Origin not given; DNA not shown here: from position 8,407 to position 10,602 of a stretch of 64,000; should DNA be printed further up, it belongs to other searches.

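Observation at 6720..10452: Stand-alone, enlarged NurA-like / HerA-like gene pair with no Mre11-Rad50 partner: candidate novel nuclease-ATPase system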

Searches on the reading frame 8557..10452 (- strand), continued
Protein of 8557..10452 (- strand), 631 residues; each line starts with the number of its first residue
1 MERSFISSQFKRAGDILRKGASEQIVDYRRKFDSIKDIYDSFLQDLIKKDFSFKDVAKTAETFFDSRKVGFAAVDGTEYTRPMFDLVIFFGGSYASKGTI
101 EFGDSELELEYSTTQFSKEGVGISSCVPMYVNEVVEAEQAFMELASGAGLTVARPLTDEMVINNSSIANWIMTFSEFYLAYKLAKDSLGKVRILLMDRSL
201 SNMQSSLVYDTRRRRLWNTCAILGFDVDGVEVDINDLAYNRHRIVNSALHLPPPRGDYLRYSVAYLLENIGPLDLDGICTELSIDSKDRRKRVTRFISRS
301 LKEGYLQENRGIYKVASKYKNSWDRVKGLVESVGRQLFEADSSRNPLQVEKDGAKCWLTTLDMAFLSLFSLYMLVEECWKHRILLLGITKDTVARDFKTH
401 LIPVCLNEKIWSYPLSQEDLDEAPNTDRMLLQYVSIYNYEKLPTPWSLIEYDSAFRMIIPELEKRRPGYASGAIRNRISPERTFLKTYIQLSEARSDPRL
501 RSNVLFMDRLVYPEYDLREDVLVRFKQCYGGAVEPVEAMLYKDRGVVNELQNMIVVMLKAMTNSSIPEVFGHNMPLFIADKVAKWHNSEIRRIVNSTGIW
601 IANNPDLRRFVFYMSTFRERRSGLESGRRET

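Call 60: list_cluster_members(proteins=[P0256, P0258, P0267, P0270, P0274, P0277, P0283, P0300, P0322, P0342])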
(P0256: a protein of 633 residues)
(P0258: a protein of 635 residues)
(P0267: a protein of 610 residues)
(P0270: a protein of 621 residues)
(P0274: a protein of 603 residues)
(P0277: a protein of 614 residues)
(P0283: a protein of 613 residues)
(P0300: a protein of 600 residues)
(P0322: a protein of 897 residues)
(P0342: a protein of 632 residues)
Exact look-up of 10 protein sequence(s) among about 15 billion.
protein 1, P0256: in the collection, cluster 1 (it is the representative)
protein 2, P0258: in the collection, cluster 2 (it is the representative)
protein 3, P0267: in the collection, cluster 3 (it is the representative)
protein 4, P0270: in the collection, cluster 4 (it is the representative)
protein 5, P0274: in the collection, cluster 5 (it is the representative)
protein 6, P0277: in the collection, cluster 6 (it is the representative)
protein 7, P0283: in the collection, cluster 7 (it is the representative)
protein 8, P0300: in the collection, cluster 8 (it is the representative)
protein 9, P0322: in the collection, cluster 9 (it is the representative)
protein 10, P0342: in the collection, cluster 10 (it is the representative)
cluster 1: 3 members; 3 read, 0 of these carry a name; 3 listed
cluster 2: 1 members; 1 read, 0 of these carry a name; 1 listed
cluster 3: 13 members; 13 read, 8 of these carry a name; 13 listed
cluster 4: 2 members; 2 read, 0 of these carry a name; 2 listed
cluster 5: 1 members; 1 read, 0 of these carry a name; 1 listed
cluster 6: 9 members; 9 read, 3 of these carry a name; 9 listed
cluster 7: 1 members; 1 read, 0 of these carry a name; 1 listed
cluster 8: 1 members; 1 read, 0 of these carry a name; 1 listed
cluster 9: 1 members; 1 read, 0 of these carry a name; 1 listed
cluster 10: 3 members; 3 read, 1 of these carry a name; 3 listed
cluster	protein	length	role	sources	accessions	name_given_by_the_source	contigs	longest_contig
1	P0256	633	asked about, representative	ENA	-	-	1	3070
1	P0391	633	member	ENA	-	-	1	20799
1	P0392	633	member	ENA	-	-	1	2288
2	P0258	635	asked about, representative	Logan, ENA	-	-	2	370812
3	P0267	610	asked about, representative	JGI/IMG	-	hypothetical protein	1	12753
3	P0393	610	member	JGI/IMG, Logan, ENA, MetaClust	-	\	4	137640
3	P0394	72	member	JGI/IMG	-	hypothetical protein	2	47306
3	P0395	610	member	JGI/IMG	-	hypothetical protein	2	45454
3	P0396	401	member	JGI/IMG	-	hypothetical protein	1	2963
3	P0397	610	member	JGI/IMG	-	hypothetical protein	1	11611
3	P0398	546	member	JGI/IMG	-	hypothetical protein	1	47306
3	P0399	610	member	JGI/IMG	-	hypothetical protein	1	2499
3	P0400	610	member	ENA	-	-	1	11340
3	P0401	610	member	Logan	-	-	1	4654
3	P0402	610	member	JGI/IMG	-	-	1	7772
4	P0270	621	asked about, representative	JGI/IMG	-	-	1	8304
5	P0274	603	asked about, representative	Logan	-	-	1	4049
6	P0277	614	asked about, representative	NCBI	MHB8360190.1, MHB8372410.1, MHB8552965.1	MAG: hypothetical protein ACYDAO_05200 [Thermoplasmataceae archaeon]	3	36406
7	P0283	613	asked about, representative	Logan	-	-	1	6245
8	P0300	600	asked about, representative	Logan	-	-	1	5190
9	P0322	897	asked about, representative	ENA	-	-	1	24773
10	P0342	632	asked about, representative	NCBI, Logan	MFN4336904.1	MAG: hypothetical protein ACK4FV_04915 [Candidatus Nitrosocaldus sp.]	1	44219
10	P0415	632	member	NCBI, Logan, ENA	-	-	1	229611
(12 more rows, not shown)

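Call 61: find_encoding_contigs(protein=P0415, flank=10000, max_places=2)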
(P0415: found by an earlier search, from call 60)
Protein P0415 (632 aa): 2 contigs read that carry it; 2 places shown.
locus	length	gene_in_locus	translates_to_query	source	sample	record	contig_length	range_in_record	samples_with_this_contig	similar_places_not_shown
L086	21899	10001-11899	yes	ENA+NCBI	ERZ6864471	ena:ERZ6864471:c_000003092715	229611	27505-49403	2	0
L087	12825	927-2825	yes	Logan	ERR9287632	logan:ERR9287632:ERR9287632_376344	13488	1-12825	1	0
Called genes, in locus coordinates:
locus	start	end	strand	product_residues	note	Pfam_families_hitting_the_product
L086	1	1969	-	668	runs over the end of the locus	PF02934:GatB_N, PF02938:GAD, PF02637:GatB_Yqey, PF09424:YqeY (weak)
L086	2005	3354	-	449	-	PF18195:GatD_N, PF00710:Asparaginase, PF17763:Asparaginase_C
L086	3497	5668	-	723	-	PF02359:CDC48_N, PF02933:CDC48_2, PF05496:RuvB_N, PF13191:AAA_16 (weak), PF00004:AAA, PF17862:AAA_lid_3, PF00004:AAA, PF17862:AAA_lid_3, +27 more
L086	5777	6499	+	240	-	PF03947:Ribosomal_L2_C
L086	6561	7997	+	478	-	PF00278:Orn_DAP_Arg_deC (weak), PF02784:Orn_Arg_deC_N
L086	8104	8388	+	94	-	PF00708:Acylphosphatase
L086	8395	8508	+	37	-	-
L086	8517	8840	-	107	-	-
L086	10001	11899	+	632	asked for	-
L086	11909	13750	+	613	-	PF01935:DUF87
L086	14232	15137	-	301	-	PF00528:BPD_transp_1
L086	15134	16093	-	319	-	PF00528:BPD_transp_1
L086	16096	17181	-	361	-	PF12849:PBP_like_2, PF12727:PBP_like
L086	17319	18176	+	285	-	PF00005:ABC_tran, PF02463:SMC_N, PF13304:AAA_21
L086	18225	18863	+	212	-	PF01895:PhoU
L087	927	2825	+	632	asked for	-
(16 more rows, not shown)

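Call 62: find_encoding_contigs(protein=P0277, flank=10000, max_places=2)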
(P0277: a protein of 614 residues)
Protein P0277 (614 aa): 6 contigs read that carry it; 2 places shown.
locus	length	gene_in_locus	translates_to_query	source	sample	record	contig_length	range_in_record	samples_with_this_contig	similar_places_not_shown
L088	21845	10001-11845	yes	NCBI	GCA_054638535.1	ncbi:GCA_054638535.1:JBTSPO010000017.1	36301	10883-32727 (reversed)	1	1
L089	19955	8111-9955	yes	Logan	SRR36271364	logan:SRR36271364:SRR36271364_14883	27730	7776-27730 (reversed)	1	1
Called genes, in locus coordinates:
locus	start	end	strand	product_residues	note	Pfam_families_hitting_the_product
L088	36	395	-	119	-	-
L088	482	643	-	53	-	-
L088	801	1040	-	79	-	-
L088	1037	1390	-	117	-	-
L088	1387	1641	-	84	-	-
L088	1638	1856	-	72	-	-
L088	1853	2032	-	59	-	-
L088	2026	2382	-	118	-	-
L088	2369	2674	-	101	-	-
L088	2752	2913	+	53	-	-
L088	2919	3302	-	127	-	-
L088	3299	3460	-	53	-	-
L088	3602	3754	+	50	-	-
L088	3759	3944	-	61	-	-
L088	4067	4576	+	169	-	PF01638:HxlR (faint)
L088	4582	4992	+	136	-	PF01844:HNH, PF14279:HNH_5 (faint)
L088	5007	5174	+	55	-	-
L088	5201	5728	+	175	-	-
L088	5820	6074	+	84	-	-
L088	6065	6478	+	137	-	-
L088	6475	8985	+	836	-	PF13289:SIR2_2, PF24389:ORC-CDC6-like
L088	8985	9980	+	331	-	-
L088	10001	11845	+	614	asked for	-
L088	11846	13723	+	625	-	PF01580:FtsK_SpoIIIE (faint), PF01935:DUF87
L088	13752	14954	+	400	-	PF03883:H2O2_YaaD (faint), PF21818:DUF6884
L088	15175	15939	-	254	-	PF02086:MethyltransfD12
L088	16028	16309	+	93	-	-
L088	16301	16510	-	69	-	-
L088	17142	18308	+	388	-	-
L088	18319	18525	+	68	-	-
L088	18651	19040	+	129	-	-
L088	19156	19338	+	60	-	-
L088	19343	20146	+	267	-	-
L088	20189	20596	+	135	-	-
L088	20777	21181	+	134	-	-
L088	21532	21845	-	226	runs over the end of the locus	-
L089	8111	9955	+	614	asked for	-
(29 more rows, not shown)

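Call 63: find_related_loci(query=A1, collection=viral_contigs, flank=10000)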
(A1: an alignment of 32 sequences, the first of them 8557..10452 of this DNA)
Query A1 (631 aa) in viral_contigs; peptide patterns used: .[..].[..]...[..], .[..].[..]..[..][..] (x = any residue, [..] = any of these).
133 stretches matched a pattern, but none encodes a relative of the query by tblastn (E <= 1e-3).

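Call 68: find_encoding_contigs(protein=P0393, flank=10000, max_places=2)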
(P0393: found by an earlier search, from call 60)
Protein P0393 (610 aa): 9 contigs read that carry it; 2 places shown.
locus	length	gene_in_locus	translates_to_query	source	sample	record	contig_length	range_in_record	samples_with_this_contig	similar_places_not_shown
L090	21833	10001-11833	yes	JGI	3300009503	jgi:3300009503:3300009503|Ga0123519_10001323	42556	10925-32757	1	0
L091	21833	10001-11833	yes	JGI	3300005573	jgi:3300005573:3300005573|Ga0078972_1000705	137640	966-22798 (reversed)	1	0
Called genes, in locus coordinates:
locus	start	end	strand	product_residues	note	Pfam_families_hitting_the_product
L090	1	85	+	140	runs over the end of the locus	PF01989:AcnX_swivel_put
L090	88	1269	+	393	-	PF04412:AcnX, PF28403:AcnX_2nd, PF28406:AcnX_3rd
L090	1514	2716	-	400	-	PF00589:Phage_integrase, PF22823:MrpR_C_cat (faint)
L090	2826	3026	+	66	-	PF13412:HTH_24 (weak), PF04703:FaeA (weak), PF08279:HTH_11 (weak)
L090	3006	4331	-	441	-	-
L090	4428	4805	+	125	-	-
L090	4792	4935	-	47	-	-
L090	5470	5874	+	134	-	-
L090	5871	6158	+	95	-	-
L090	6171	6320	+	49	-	-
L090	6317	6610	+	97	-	-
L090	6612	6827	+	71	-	-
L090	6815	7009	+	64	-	-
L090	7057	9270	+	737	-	-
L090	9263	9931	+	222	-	-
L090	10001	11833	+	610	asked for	-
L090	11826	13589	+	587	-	PF01935:DUF87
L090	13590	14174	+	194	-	PF01844:HNH, PF14279:HNH_5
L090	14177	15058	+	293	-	-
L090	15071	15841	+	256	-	-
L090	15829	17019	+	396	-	PF01702:TGT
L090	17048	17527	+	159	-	-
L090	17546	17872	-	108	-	PF03819:MazG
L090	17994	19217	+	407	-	PF01702:TGT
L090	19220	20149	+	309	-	-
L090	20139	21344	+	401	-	PF13401:AAA_22 (faint)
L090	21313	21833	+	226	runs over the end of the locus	-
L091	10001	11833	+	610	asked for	-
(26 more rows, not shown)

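Call 69: find_encoding_contigs(protein=P0322, flank=10000, max_places=2)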
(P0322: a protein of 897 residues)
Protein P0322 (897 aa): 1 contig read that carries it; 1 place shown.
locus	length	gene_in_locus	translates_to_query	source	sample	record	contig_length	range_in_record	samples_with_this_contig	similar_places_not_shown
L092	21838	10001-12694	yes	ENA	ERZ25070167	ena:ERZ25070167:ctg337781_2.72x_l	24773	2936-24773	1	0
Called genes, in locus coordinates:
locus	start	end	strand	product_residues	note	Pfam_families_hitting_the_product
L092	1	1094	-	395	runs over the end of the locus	PF22679:T1R_D3-like, PF11867:T1RH-like_C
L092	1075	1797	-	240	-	PF18766:SWI2_SNF2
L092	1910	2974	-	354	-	PF04313:HSDR_N, PF04851:ResIII, PF18766:SWI2_SNF2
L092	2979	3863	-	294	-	-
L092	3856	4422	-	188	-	-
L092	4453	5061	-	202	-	PF01420:Methylase_S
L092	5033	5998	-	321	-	PF01420:Methylase_S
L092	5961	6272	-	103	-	PF01420:Methylase_S (weak)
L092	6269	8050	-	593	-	PF13175:AAA_15, PF13304:AAA_21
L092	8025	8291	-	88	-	PF02463:SMC_N (weak), PF13175:AAA_15, PF13476:AAA_23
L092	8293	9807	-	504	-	PF12161:HsdM_N, PF02384:N6_Mtase, PF05175:MTS (weak)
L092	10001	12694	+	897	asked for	-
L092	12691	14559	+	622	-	PF01935:DUF87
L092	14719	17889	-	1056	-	PF00580:UvrD-helicase, PF13245:AAA_19, PF13604:AAA_30 (faint), PF13361:UvrD_C, PF13538:UvrD_C_2 (faint), PF12705:PDDEXK_1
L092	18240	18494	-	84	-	PF05016:ParE_toxin (weak)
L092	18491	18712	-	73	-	-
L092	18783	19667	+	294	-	PF01022:HTH_5 (weak)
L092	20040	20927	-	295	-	PF00665:rve, PF13683:rve_3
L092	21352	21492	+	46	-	-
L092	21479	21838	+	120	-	?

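Call 72: list_cluster_members(proteins=[P0306, P0353, P0296, P0284, P0313, P0266, P0276, P0280, P0298, P0287])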
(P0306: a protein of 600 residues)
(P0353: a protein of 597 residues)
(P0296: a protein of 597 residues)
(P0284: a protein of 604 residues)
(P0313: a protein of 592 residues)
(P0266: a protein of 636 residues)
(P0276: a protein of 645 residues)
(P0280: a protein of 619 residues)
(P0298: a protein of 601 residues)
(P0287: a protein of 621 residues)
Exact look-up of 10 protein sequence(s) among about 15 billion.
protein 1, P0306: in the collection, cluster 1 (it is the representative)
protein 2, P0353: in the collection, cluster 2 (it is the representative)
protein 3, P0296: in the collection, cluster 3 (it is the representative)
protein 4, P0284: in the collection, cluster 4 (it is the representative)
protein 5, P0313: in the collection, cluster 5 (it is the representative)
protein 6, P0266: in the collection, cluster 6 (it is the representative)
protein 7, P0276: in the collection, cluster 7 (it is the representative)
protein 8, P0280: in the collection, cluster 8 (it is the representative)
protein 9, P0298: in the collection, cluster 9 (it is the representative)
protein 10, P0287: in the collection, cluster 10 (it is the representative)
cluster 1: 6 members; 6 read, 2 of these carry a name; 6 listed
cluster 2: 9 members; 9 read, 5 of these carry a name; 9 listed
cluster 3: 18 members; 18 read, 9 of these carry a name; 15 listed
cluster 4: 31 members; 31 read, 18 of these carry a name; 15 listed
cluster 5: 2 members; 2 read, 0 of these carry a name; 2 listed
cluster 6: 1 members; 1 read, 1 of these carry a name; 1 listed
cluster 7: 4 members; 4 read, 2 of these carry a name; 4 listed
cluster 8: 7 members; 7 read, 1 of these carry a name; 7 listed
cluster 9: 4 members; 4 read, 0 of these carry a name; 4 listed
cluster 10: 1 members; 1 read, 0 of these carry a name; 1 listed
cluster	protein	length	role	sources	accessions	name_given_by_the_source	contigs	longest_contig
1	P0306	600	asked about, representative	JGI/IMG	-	-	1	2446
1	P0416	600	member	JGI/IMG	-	hypothetical protein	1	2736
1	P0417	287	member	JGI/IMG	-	hypothetical protein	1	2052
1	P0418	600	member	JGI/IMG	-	-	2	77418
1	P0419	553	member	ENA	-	-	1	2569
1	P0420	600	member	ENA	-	-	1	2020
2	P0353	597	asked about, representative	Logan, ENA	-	-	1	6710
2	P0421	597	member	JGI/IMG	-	hypothetical protein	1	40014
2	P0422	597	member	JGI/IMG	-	hypothetical protein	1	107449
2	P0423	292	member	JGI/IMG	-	hypothetical protein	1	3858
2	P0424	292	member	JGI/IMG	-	hypothetical protein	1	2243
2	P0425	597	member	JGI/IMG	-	hypothetical protein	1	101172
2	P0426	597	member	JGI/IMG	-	-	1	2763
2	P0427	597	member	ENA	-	-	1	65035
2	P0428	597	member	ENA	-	-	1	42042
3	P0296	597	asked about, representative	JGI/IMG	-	hypothetical protein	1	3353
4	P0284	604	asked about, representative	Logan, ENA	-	-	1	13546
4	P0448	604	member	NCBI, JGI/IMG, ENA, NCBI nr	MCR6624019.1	MAG: hypothetical protein NDF58_05590 [archaeon YNP-LCB-024-027] | hypothetical protein [Candidatus Culexarchaeum yellowstonense]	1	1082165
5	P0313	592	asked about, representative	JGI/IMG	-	-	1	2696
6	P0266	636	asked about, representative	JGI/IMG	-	hypothetical protein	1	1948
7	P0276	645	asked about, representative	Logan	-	-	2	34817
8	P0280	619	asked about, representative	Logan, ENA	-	-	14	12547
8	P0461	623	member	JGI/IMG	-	hypothetical protein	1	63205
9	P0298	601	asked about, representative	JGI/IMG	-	-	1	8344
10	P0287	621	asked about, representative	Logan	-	-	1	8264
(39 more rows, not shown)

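Call 73: find_encoding_contigs(protein=P0448, flank=10000, max_places=1)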
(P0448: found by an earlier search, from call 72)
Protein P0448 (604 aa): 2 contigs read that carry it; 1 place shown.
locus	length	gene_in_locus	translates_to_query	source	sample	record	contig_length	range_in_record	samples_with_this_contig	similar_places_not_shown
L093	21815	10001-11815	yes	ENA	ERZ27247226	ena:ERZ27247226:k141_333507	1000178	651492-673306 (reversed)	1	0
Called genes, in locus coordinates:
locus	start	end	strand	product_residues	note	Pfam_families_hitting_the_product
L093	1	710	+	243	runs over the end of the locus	PF02633:Creatininase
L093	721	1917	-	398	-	PF07690:MFS_1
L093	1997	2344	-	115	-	PF14464:Prok-JAB (faint)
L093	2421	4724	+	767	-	PF00149:Metallophos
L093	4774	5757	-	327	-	PF01717:Meth_synt_2 (weak)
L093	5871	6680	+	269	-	-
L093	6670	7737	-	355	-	PF04055:Radical_SAM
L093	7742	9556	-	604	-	PF01935:DUF87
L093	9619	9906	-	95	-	PF00708:Acylphosphatase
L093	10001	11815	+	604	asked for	-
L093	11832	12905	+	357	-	PF04055:Radical_SAM, PF13353:Fer4_12 (faint)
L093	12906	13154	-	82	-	PF01037:AsnC_trans_reg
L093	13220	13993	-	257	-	-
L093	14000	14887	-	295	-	-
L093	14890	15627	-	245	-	-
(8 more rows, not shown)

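Call 74: find_encoding_contigs(protein=P0461, flank=10000, max_places=1)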
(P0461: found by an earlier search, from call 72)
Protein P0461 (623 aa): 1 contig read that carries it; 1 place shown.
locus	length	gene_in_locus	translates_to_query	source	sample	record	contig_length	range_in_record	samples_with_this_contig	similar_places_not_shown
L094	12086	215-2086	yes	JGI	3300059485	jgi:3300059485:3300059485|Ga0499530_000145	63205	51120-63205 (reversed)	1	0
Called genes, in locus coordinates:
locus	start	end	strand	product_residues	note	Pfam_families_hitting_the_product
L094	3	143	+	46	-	?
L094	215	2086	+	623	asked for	PF09376:NurA (faint)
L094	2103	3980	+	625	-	PF01935:DUF87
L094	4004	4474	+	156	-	PF21818:DUF6884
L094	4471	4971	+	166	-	PF06177:QueT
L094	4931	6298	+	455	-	-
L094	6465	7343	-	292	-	PF10646:Germane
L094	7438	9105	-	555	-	PF00672:HAMP, PF00512:HisKA, PF02518:HATPase_c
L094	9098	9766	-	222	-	PF00072:Response_reg, PF00486:Trans_reg_C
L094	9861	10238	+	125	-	PF06347:SH3_4, PF08239:SH3_3, PF18348:SH3_16 (weak)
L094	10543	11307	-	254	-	-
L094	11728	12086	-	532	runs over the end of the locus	PF12673:SipL, PF06347:SH3_4, PF08239:SH3_3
